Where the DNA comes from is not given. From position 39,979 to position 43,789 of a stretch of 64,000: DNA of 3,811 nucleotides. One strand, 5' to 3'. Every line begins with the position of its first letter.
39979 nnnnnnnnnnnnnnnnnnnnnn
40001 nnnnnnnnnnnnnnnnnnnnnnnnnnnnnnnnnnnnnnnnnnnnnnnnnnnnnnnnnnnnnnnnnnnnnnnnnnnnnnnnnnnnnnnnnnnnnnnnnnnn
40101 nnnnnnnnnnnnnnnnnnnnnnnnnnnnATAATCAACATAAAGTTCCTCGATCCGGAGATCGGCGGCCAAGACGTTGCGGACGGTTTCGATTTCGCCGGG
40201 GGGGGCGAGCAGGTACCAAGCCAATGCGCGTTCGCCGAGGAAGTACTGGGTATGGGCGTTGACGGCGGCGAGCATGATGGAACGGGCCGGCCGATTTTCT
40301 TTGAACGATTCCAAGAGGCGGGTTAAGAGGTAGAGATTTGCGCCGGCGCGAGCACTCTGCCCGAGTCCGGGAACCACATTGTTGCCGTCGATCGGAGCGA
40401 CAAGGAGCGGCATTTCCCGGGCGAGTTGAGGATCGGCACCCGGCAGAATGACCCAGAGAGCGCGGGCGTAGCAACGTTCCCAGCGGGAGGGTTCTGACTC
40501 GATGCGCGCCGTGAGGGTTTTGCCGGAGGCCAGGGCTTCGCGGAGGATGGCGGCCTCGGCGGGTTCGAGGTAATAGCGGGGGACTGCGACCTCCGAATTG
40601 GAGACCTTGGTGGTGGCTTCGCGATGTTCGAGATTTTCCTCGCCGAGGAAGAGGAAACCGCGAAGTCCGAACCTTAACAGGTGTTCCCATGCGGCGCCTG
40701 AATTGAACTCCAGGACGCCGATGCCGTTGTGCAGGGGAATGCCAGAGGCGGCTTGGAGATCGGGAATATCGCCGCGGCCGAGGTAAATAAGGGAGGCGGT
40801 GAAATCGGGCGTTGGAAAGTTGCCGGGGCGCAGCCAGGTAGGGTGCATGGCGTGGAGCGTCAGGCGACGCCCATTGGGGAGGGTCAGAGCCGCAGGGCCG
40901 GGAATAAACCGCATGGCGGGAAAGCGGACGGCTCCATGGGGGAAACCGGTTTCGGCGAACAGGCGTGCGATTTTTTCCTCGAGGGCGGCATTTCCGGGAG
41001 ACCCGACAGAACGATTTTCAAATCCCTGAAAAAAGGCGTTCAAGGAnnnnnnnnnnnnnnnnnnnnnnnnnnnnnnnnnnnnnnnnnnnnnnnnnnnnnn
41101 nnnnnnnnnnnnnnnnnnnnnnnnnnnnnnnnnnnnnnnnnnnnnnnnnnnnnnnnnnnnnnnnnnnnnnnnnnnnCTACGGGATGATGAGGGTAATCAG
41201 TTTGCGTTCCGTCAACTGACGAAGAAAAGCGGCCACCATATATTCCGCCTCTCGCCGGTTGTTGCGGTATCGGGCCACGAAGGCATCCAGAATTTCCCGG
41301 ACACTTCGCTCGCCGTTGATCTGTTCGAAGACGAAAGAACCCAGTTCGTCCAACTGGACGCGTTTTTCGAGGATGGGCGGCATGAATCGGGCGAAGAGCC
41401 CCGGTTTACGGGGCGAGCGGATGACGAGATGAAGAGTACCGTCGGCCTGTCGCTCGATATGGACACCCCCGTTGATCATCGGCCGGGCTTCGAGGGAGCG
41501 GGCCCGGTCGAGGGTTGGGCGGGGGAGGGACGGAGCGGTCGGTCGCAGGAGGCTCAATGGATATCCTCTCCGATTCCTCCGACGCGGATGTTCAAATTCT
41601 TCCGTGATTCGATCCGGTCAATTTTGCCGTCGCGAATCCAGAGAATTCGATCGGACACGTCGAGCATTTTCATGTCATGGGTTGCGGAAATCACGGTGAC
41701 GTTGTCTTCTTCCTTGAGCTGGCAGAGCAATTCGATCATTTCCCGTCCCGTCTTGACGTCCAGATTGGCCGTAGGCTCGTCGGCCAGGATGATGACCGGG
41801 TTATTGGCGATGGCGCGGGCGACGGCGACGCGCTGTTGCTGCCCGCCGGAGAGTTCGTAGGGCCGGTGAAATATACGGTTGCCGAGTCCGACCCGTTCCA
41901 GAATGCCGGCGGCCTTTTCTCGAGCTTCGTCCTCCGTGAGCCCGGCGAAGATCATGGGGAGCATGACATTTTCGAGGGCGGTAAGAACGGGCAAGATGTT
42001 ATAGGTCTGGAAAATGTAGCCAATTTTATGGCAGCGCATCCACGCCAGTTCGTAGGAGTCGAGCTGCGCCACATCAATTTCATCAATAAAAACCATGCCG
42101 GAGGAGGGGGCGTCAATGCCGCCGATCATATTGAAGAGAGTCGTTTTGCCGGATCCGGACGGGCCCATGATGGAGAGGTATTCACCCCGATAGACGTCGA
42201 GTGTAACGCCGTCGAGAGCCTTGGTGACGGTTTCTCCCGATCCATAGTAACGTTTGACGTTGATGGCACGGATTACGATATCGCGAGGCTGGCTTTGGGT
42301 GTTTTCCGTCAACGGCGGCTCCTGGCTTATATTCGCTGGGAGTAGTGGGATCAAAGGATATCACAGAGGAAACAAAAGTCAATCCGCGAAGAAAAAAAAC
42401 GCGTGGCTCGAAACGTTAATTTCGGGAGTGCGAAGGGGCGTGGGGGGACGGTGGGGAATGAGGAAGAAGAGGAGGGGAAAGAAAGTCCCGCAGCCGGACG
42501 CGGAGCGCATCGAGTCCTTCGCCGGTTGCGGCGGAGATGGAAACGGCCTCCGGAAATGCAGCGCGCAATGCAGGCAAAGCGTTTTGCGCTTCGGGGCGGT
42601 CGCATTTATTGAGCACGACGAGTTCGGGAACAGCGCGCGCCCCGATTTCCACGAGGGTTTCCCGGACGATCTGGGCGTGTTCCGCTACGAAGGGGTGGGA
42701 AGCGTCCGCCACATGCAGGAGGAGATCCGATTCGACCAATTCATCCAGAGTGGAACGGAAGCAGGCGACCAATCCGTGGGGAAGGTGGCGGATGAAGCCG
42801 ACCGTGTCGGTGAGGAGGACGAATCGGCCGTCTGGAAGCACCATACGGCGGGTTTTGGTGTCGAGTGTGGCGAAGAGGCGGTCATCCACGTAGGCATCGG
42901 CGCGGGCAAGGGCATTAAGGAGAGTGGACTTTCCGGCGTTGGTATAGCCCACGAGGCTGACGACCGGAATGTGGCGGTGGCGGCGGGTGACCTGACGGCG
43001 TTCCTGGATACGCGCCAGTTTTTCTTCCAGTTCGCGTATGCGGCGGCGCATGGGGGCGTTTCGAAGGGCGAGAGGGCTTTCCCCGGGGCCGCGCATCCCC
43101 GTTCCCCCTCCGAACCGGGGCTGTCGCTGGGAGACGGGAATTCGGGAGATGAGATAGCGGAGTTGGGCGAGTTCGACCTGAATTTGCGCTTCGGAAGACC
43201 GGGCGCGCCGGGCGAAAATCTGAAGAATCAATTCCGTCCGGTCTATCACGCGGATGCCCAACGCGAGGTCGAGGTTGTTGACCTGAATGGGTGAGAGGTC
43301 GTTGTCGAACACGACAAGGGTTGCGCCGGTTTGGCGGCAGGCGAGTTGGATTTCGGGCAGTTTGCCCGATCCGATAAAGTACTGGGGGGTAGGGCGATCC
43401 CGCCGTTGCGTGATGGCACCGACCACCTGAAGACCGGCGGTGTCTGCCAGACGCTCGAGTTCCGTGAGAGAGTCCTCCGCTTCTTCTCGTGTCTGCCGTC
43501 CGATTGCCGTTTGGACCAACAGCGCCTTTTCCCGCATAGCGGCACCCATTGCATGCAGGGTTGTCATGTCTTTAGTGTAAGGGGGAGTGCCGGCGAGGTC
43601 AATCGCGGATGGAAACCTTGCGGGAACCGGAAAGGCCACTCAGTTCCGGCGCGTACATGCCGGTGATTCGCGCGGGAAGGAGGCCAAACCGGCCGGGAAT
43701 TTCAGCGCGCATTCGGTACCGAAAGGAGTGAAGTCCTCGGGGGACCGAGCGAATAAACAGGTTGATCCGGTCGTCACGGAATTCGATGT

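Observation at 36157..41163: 1668-aa protein fusing a catalytically degenerate M28/PA-like periplasmic domain to a MacB-type FtsX permease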

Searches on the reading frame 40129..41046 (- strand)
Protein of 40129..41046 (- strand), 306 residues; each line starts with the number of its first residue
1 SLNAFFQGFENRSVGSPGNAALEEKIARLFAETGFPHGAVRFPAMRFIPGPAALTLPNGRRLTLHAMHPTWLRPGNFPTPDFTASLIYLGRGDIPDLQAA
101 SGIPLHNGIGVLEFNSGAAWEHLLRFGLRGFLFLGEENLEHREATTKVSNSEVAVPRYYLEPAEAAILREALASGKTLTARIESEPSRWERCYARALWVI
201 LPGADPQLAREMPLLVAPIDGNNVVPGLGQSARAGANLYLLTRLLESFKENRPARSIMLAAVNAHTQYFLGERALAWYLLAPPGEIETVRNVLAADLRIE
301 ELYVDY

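Call 23: search_solved_structures(query=A3, max_evalue=10, show_alignments=4)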
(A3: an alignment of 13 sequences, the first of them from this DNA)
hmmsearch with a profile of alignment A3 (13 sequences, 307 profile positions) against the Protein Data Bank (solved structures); distinct sequences matched with E-value up to 10: 19.
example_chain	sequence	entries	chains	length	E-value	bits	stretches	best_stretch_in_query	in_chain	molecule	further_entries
2ek8_A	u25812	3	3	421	3.3e-10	42.6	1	6-262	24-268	Aminopeptidase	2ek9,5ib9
6hc6_A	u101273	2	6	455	2.6e-05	26.5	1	7-293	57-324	Aminopeptidase YwaD | Aminopeptidase Y (Arg Lys Leu preference)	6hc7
2anp_A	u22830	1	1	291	5.8e-05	25.3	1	194-289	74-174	leucyl aminopeptidase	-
3b3t_A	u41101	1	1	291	0.0034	19.5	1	194-289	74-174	Bacterial leucyl aminopeptidase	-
3b3v_A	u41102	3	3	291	0.0051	19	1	194-289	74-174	Bacterial leucyl aminopeptidase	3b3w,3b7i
1amp_A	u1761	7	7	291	0.0051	19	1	194-289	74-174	AMINOPEPTIDASE | PROTEIN (AMINOPEPTIDASE) | BACTERIAL LEUCYL AMINOPEPTIDASE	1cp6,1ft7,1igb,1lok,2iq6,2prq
1rtq_A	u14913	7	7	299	0.0054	18.9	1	194-289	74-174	Bacterial leucyl aminopeptidase | Aminopeptidase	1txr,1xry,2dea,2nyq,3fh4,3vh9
7tm3_7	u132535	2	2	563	0.0055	18.9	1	213-273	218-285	Nicalin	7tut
3b35_A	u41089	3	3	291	0.0055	18.9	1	194-289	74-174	Bacterial leucyl aminopeptidase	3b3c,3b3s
6w6l_5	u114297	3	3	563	0.012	17.8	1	200-273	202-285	Nicalin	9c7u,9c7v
4uis_A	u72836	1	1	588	0.013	17.6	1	209-281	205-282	GAMMA-SECRETASE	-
7d18_A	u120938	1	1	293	0.12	14.5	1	5-32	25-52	Peptidase M28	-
8x52_A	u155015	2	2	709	0.12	14.4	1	211-281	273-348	Nicastrin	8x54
8kco_A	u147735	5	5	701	0.13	14.4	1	211-281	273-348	Nicastrin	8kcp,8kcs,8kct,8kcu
5a63_A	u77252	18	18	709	0.13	14.4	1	211-281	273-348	Nicastrin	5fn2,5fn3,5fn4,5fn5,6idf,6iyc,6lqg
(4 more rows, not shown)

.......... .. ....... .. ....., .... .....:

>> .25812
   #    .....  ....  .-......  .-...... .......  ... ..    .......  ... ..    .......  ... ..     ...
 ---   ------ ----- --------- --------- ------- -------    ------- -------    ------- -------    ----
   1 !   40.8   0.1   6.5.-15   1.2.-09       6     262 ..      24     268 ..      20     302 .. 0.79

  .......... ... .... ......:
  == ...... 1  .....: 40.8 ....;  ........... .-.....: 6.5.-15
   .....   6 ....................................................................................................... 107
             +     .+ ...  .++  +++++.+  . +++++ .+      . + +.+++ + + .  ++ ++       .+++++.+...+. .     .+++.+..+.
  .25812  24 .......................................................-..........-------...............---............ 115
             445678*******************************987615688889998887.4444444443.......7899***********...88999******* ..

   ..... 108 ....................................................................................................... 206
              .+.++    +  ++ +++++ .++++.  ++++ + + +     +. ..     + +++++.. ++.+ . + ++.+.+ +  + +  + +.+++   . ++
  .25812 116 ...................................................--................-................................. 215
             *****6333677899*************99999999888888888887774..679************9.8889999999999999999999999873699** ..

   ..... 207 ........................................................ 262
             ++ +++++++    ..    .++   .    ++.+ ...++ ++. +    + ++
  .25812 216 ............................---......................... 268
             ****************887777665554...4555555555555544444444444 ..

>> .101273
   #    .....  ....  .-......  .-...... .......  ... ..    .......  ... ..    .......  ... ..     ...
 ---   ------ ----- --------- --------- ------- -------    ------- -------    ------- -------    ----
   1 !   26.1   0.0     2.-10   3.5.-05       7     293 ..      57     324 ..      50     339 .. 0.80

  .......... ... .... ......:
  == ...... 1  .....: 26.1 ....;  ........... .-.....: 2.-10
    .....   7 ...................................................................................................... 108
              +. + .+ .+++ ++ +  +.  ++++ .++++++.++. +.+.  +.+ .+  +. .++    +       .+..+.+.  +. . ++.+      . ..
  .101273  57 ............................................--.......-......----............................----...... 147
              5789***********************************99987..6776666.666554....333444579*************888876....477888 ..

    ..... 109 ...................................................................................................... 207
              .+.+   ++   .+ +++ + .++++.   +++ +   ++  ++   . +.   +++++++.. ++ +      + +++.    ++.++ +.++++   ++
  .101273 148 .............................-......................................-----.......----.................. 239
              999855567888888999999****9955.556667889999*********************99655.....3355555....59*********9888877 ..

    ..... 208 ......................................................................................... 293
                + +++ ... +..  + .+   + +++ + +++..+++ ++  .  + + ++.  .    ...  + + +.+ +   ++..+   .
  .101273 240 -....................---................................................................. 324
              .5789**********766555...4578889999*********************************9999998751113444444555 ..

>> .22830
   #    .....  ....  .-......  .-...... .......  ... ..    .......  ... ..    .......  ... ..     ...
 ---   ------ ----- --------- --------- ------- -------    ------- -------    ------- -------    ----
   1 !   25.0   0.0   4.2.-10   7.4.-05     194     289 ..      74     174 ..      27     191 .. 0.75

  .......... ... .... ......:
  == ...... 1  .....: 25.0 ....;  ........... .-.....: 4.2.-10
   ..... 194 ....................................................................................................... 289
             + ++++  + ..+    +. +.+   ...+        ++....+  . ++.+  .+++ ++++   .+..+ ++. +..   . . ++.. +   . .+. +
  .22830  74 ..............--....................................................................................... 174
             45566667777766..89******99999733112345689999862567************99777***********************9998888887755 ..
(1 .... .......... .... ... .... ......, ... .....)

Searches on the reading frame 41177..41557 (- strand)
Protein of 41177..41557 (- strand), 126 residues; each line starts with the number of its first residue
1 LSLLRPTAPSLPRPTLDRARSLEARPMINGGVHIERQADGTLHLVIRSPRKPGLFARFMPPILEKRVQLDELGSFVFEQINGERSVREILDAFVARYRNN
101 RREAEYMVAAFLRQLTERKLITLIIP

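Call 5: search_protein_families(library=pfam, proteins=[window:41177-41557:-], max_evalue=0.01)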
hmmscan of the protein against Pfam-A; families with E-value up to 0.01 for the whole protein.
window:41177-41557:- (126 aa): 1 family
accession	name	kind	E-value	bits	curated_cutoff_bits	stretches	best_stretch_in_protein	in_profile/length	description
PF05402.18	PqqD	-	4.6e-10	40.1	23.4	1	67-121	13-67/67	Coenzyme PQQ synthesis protein D (PqqD)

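Call 6: search_protein_families(library=ncbifam, proteins=[window:41177-41557:-], max_evalue=0.01)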
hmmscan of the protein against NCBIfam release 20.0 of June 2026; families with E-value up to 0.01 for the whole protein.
window:41177-41557:- (126 aa): 5 families
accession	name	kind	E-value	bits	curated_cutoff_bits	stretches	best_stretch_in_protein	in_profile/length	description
TIGR03859.1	PQQ_PqqD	equivalog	9.3e-08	31.8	46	1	64-121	24-80/81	pyrroloquinoline quinone biosynthesis peptide chaperone PqqD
NF033536.1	lasso_PqqD_Bac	exception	6.1e-06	26.3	80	1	68-122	33-87/88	lasso peptide biosynthesis PqqD family chaperone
TIGR04248.1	SCM_PqqD_rel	equivalog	0.0014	18.8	100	1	68-120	28-80/84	SynChlorMet cassette protein ScmD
NF002535.0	PRK02079.1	equivalog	0.0033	17.2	101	1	67-122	36-90/92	pyrroloquinoline quinone biosynthesis peptide chaperone PqqD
NF050149.1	RiPP_bind_ApyI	equivalog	0.0036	16.6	200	1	67-122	209-259/260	RiPP maturation protein ApyI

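Call 70: search_protein_families(library=padloc, proteins=[window:41177-41557:-], max_evalue=0.001)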
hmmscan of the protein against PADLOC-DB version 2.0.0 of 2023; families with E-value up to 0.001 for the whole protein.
window:41177-41557:- (126 aa): 0 families

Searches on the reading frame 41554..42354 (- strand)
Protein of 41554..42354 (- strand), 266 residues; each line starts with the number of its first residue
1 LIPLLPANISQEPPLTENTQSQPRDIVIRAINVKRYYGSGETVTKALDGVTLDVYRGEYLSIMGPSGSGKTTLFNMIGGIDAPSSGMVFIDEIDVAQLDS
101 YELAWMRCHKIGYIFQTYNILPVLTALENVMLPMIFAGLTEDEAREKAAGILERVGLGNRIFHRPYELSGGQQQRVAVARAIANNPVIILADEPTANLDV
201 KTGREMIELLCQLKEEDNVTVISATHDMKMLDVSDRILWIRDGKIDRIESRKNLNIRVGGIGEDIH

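Call 5: search_protein_families(library=pfam, proteins=[window:41554-42354:-], max_evalue=0.01)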
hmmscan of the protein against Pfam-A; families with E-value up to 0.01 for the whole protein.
window:41554-42354:- (266 aa): 5 families
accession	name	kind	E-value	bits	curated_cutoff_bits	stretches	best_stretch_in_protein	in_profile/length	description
PF00005.33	ABC_tran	-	1.5e-32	113.5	25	1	47-196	1-137/137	ABC transporter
PF02463.25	SMC_N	-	9.6e-06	25.6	40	1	167-237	136-208/220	RecF/RecN/SMC N terminal domain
PF13304.12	AAA_21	-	3.8e-05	24.3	27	0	145-232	220-304/304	AAA domain, putative AbiEii toxin, Type IV TA system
PF00004.35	AAA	-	0.0063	17.4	21.2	0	175-233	47-116/131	ATPase family associated with various cellular activities (AAA)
PF13555.12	AAA_29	-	0.0067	16.6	27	0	48-74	13-39/61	P-loop containing region of AAA domain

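Call 6: search_protein_families(library=ncbifam, proteins=[window:41554-42354:-], max_evalue=0.01)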
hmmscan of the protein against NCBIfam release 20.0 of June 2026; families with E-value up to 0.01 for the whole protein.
window:41554-42354:- (266 aa): 190 families (the best 25 are shown)
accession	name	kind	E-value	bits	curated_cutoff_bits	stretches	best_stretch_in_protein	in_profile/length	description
TIGR02211.1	LolD_lipo_ex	equivalog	1.3e-65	221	307.75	1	27-245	1-219/221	lipoprotein-releasing ABC transporter ATP-binding protein LolD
NF007826.0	PRK10535.1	equivalog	2.9e-64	217.5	966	1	30-248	7-224/648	macrolide ABC transporter ATP-binding protein/permease MacB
TIGR02982.1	heterocyst_DevA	subfamily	1.5e-61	207.8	295.8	1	28-245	2-219/220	ABC exporter ATP-binding subunit, DevA family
NF038007.1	ABC_ATP_DarD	equivalog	5.4e-58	196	375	1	30-245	4-218/218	darobactin export ABC transporter ATP-binding protein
NF008639.0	PRK11629.1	equivalog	6e-58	196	360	1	26-246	5-225/234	lipoprotein-releasing ABC transporter ATP-binding protein LolD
NF007879.0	PRK10584.1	equivalog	4.1e-57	193.5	336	1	27-245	6-224/228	putative ABC transporter ATP-binding protein YbbA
TIGR03608.1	L_ocin_972_ABC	subfamily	1.9e-55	187.5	254.85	1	45-238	12-204/206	putative bacteriocin export ABC transporter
TIGR02673.1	FtsE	equivalog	2.5e-55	187.5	264.85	1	28-243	2-213/214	cell division ATP-binding protein FtsE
TIGR01186.1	proV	subfamily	5.4e-52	177.1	326.6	1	44-248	6-211/363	betaine/proline/choline family ABC transporter ATP-binding protein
NF040933.2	ABC_arch_GlcV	equivalog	1.1e-50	172.5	450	1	28-253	3-228/357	glucose ABC transporter ATP-binding protein GlcV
TIGR02315.1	ABC_phnC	equivalog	3.7e-50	170.6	266.1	1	28-245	2-224/243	phosphonate ABC transporter ATP-binding protein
NF006987.0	PRK09452.1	equivalog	3.7e-48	164.1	482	1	18-253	8-234/378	spermidine/putrescine ABC transporter ATP-binding protein PotA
TIGR03265.1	PhnT2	equivalog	3.1e-46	158.2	457.7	1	32-250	9-218/353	putative 2-aminoethylphosphonate ABC transporter ATP-binding protein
NF007027.0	PRK09493.1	equivalog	4.2e-46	157.2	379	1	32-247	6-216/240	glutamine ABC transporter ATP-binding protein GlnQ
TIGR04521.1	ECF_ATPase_2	equivalog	1.5e-45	155.4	330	1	31-252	4-230/279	energy-coupling factor transporter ATPase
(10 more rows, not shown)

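Call 70: search_protein_families(library=padloc, proteins=[window:41554-42354:-], max_evalue=0.001)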
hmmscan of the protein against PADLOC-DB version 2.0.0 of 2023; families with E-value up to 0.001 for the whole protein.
window:41554-42354:- (266 aa): 7 families
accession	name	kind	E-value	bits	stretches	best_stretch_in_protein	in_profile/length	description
PDLC04135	mad3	-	5.6e-33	113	2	140-244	234-343/374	mads_3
PDLC04140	mad8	-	1.6e-10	39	1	41-232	11-238/314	mads_8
PDLC02914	ATPase-Toprim_I-B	-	8.9e-08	29.7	1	168-236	185-253/443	-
PDLC04164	AriA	-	9.2e-07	26.7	0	183-231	190-236/253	-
PDLC02335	AbiLi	-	2.5e-06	24.8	0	168-238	176-243/326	AbiLi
PDLC02980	AriA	-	9.6e-06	23.8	0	165-232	235-304/304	-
PDLC04213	HEC-02A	-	4.3e-05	21.2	1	185-231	232-276/337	-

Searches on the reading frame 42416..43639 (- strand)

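Call 5: search_protein_families(library=pfam, proteins=[window:42416-43639:-], max_evalue=0.01)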
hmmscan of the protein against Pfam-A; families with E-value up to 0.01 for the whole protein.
window:42416-43639:- (407 aa): 11 families
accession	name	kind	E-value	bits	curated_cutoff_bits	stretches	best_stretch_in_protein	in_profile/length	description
PF13167.11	GTP-bdg_N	-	1.4e-32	112.5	25.4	1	55-143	1-89/89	GTP-binding GTPase N-terminal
PF01926.29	MMR_HSR1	-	2.6e-20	73.1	21.9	1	227-345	2-113/113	50S ribosome-binding GTPase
PF16360.10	GTP-bdg_M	-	1.6e-18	67.4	29.5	1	145-222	1-79/79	GTP-binding GTPase Middle Region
PF02421.24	FeoB_N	-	2.5e-05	24.3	27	1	227-379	3-152/156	Ferrous iron transport protein B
PF03193.22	RsgA_GTPase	-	4.1e-05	23.9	30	0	225-247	107-129/174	RsgA GTPase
PF00350.29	Dynamin_N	-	0.00031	21.2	27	0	228-249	2-23/168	Dynamin family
PF00009.33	GTP_EFTU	-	0.00042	20.4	26.5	0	305-352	94-137/188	Elongation factor Tu GTP binding domain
PF09818.15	ABC_ATPase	-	0.00068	19.2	23.2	1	226-291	81-149/283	P-loop domain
PF13191.12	AAA_16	-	0.0033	18.4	32.6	1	205-353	6-150/167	AAA ATPase domain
PF02492.25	cobW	-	0.0042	17.1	20.7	0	225-246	1-22/180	CobW/HypB/UreG, nucleotide-binding domain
PF16897.10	MMR_HSR1_Xtn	-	0.0082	16.5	35.2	0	337-382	56-99/106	C-terminal region of MMR_HSR1 domain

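Call 6: search_protein_families(library=ncbifam, proteins=[window:42416-43639:-], max_evalue=0.01)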
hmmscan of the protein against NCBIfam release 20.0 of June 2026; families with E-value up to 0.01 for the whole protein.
window:42416-43639:- (407 aa): 21 families
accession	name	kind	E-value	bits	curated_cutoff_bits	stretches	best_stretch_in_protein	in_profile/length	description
TIGR03156.1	GTP_HflX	equivalog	2.9e-122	408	216.75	1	38-385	1-349/351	GTPase HflX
NF008280.0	PRK11058.1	equivalog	2.6e-91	306.6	441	1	37-389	9-363/426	ribosome rescue GTPase HflX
TIGR03594.1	GTPase_EngA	equivalog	1.5e-16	60.5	306.7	1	225-385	1-158/432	ribosome biogenesis GTPase Der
NF003661.0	PRK05291.1-3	equivalog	2.7e-14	53.4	380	1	196-387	188-370/448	tRNA uridine-5-carboxymethylaminomethyl(34) synthesis GTPase MnmE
NF008955.0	PRK12297.1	equivalog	1.4e-13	50.6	406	1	212-387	147-328/429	GTPase ObgE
NF008956.1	PRK12299.1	equivalog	1.4e-13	50.5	300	1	213-386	147-324/327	GTPase ObgE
TIGR02729.1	Obg_CgtA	equivalog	1.6e-13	50.4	280.25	1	212-385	145-326/329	Obg family GTPase CgtA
TIGR03918.1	GTP_HydF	equivalog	4.5e-13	48.8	325.55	1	226-385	9-165/392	[FeFe] hydrogenase H-cluster maturation GTPase HydF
NF000908.1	PRK00089.1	equivalog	7e-13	48.5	237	1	226-387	5-167/291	GTPase Era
TIGR00450.1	mnmE_trmE_thdF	equivalog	1.4e-12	47.5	252.6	1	196-387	181-367/446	tRNA uridine-5-carboxymethylaminomethyl(34) synthesis GTPase MnmE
NF007071.0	PRK09518.1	equivalog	3.1e-09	35.9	953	1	205-380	425-607/706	bifunctional cytidylate kinase/GTPase Der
NF008954.1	PRK12296.1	equivalog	5.1e-09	35.1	377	1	213-386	148-338/470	GTPase ObgE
TIGR00231.1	small_GTP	domain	2.6e-08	33.8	42.5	1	226-379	5-158/164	GTP-binding protein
NF002828.0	PRK03003.1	equivalog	1.5e-07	30.4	631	1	213-377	29-190/477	ribosome biogenesis GTPase Der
TIGR00436.1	era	equivalog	7.3e-07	28.8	116.25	1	227-384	3-160/270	GTPase Era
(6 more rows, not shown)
